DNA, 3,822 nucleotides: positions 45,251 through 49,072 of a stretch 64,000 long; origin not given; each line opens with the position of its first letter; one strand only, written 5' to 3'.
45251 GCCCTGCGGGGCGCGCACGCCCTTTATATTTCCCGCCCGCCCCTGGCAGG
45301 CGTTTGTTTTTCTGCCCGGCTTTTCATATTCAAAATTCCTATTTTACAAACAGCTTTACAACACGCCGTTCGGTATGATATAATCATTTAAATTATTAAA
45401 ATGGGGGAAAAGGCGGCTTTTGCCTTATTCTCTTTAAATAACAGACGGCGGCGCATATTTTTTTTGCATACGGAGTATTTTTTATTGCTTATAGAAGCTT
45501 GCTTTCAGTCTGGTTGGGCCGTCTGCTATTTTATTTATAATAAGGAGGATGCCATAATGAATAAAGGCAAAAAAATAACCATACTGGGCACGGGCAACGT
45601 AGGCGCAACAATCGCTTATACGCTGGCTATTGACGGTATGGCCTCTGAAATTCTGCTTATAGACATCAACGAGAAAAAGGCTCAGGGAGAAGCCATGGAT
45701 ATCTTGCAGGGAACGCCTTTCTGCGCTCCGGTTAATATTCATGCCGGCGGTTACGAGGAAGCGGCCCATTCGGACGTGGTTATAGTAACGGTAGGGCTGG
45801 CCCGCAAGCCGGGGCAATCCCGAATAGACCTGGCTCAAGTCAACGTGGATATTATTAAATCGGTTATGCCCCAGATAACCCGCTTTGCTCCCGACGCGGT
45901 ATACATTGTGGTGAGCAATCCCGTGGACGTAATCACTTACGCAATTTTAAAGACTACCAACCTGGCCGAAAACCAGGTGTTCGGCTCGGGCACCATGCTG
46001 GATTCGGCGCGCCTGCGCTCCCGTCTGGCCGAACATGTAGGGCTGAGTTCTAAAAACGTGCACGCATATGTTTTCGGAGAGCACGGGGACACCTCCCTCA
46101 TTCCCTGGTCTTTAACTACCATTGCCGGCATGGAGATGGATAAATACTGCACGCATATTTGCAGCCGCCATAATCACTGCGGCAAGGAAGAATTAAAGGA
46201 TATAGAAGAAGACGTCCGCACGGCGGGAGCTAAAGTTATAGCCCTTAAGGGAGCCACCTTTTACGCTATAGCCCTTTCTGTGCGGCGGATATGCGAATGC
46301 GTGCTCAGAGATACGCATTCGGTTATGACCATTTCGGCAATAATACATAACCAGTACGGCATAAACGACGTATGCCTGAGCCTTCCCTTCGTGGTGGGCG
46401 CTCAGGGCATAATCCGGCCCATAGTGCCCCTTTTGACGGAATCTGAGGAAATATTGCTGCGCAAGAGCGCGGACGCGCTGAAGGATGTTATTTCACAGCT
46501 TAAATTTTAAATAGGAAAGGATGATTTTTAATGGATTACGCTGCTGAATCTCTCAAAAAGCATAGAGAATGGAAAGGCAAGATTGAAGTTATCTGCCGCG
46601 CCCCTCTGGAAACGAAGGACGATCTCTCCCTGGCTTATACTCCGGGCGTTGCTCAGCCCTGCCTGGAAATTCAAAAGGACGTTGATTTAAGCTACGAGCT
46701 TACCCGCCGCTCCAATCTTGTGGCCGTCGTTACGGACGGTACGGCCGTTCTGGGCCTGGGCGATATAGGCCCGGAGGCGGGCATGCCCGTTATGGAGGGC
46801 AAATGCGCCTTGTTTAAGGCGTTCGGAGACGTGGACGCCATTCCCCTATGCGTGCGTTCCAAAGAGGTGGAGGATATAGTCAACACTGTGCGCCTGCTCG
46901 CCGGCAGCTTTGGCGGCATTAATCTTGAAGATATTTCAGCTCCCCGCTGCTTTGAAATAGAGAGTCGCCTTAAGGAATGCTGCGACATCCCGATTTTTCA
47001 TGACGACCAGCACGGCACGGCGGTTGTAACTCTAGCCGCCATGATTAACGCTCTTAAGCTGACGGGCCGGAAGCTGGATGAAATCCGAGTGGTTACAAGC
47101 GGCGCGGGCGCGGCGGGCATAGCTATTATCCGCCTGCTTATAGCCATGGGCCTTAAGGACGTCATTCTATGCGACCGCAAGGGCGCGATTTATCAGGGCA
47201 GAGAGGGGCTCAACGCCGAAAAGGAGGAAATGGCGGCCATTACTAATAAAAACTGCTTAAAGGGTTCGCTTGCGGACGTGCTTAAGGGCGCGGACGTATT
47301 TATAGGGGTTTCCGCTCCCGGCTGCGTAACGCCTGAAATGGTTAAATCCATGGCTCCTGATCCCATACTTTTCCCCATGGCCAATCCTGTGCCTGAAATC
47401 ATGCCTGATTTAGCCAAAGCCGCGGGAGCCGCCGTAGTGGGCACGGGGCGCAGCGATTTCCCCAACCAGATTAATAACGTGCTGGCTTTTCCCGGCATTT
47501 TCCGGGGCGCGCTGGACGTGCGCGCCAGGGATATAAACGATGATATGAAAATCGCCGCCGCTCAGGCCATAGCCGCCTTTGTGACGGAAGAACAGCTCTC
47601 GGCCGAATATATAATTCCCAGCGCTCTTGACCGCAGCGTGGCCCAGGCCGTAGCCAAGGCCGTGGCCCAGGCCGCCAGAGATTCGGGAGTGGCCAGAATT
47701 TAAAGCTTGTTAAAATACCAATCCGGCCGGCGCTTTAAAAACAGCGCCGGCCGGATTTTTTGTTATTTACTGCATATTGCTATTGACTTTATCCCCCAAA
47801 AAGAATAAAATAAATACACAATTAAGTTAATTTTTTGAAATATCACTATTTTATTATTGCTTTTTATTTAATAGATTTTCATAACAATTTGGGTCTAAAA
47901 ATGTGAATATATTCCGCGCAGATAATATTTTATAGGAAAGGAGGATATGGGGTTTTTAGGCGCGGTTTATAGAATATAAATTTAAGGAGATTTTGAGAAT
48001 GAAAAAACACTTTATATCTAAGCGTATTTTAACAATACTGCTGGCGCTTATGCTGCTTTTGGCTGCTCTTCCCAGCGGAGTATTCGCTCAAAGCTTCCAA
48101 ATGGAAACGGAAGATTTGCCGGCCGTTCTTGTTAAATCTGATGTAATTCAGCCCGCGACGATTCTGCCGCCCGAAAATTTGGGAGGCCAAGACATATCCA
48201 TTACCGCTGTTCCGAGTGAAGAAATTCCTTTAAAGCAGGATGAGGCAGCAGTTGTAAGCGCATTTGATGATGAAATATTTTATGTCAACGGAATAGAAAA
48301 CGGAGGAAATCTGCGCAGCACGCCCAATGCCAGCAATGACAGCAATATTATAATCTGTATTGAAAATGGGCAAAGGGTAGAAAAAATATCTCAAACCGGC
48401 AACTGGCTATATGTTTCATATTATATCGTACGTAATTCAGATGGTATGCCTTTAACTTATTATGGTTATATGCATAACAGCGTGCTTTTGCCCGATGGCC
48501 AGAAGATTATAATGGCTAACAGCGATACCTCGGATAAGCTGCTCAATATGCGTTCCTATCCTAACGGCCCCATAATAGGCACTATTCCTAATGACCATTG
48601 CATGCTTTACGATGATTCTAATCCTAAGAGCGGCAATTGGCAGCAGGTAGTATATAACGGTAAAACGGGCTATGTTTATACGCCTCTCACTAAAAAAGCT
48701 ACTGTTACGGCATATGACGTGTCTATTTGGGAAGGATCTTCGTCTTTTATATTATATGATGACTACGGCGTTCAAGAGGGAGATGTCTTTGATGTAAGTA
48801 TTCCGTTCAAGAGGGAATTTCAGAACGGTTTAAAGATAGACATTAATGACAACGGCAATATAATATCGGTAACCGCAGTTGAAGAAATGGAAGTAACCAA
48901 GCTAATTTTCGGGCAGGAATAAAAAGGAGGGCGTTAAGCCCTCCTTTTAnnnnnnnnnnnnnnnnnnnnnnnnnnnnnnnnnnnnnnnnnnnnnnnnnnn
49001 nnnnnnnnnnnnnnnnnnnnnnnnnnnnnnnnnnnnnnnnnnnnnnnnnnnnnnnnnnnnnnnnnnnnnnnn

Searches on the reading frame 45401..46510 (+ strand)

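Call 35: search_protein_families(library=pfam, proteins=[window:45401-46510:+], max_evalue=0.00001)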
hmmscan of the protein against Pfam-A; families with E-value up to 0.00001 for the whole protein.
window:45401-46510:+ (369 aa): 4 families
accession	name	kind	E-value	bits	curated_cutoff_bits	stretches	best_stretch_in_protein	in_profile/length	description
PF00056.29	Ldh_1_N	-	8.9e-40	136.4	27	1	58-195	2-141/141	lactate/malate dehydrogenase, NAD binding domain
PF02866.23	Ldh_1_C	-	7.1e-32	111.2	22.6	1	198-366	1-169/174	lactate/malate dehydrogenase, alpha/beta C-terminal domain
PF03807.23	F420_oxidored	-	3.1e-06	28.1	21.6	1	58-132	1-68/94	NADP oxidoreductase coenzyme F420-dependent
PF03721.20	UDPG_MGDP_dh_N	-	8.8e-06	25.8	27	0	57-94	1-36/187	UDP-glucose/GDP-mannose dehydrogenase family, NAD binding domain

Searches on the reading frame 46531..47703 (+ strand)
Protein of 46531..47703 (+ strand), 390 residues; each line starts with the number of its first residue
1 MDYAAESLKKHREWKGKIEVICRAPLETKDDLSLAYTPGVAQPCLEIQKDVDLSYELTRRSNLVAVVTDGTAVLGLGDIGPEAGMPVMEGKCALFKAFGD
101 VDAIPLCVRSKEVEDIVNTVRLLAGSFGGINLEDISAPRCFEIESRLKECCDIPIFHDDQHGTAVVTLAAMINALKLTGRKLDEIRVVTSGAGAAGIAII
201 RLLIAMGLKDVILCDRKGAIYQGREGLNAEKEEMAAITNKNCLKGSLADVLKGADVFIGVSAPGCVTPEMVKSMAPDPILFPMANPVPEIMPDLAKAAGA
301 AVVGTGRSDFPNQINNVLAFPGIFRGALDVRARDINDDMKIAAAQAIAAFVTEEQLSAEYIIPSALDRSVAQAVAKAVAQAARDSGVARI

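Call 35: search_protein_families(library=pfam, proteins=[window:46531-47703:+], max_evalue=0.00001)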
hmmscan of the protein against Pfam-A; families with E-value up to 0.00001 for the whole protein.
window:46531-47703:+ (390 aa): 2 families
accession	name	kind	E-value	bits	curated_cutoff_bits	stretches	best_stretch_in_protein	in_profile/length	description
PF00390.24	malic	-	7.5e-30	104.5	23.1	1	16-148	2-182/182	Malic enzyme, N-terminal domain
PF03949.21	Malic_M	-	1.5e-27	96.9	23.5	1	162-382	3-257/258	Malic enzyme, NAD binding domain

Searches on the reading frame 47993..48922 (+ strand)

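Call 35: search_protein_families(library=pfam, proteins=[window:47993-48922:+], max_evalue=0.00001)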
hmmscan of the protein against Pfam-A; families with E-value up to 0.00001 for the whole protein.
window:47993-48922:+ (309 aa): 1 family
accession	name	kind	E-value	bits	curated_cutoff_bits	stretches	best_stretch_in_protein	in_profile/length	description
PF08239.17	SH3_3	-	1.2e-09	38.7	27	0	104-163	2-51/54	Bacterial SH3 domain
